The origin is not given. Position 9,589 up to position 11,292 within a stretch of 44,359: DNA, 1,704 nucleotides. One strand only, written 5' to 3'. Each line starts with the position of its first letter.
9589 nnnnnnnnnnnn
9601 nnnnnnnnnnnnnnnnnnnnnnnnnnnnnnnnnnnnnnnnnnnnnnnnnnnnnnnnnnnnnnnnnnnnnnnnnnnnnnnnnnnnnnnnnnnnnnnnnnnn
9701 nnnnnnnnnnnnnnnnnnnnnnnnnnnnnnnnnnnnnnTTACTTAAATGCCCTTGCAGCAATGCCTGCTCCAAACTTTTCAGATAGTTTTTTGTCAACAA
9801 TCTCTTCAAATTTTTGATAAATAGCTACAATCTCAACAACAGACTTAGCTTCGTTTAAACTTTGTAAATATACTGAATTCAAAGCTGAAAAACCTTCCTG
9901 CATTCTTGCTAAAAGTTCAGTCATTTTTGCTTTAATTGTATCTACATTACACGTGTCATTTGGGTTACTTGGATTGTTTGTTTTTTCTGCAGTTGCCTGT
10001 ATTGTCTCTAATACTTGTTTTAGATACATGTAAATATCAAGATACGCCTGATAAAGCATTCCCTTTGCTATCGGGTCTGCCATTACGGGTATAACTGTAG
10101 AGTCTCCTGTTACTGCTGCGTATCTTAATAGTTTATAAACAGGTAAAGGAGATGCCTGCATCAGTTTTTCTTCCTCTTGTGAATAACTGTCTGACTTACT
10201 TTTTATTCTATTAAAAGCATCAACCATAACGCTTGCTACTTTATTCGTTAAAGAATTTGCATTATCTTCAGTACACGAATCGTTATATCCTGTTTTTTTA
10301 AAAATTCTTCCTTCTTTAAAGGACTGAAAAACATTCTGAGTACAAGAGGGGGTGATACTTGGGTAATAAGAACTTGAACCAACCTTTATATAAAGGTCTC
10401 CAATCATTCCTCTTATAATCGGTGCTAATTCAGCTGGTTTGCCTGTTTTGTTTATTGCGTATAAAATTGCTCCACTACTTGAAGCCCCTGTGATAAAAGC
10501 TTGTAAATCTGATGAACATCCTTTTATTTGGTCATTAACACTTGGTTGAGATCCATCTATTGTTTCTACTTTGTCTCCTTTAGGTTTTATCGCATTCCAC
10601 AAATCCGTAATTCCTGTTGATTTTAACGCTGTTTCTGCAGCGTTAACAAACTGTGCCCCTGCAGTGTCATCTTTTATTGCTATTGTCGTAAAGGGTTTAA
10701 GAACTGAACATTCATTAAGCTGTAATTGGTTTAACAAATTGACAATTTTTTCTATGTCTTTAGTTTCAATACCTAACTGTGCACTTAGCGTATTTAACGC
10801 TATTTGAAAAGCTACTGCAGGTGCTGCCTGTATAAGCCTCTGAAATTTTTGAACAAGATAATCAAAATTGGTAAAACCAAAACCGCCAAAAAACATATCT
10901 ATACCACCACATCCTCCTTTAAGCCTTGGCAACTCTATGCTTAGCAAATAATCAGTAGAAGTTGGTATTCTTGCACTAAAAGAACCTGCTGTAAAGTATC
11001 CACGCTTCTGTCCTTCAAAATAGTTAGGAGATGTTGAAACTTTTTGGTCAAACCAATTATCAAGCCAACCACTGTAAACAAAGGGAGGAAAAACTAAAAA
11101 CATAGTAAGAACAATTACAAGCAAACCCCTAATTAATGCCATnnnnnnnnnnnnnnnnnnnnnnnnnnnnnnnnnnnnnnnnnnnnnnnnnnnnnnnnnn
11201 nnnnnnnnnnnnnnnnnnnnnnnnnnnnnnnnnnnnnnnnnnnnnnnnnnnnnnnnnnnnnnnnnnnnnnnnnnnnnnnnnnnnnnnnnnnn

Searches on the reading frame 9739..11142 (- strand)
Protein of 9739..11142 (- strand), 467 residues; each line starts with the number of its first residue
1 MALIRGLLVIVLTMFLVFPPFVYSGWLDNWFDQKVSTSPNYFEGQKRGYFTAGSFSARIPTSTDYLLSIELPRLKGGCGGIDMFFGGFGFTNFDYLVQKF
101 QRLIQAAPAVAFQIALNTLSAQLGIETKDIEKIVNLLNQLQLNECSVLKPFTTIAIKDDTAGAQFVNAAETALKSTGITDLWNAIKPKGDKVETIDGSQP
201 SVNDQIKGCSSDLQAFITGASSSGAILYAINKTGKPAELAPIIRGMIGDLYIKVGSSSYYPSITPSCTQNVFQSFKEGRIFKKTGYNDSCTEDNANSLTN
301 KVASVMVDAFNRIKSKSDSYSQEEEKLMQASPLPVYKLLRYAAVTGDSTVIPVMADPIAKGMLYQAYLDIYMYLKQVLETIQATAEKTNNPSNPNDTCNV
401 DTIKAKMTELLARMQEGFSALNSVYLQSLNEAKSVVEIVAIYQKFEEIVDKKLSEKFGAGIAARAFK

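Call 6: search_protein_families(library=pfam, proteins=[window:9739-11142:-], max_evalue=0.01)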
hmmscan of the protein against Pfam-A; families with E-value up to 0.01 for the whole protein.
window:9739-11142:- (467 aa): 1 family
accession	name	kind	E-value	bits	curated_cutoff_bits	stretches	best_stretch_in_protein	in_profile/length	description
PF06122.16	TraH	-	1.6e-67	228.8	25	1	27-366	1-355/358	Conjugative relaxosome accessory transposon protein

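Call 17: find_encoding_contigs(protein=window:9739-11142:-, flank=10000, max_places=3)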
Protein window:9739-11142:- (467 aa): 1 contig read that carries it; 1 place shown.
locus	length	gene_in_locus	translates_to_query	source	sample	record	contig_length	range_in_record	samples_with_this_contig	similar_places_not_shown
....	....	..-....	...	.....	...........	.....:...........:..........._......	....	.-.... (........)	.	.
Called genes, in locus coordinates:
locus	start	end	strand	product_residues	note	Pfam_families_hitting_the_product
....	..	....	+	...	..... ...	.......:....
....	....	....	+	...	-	?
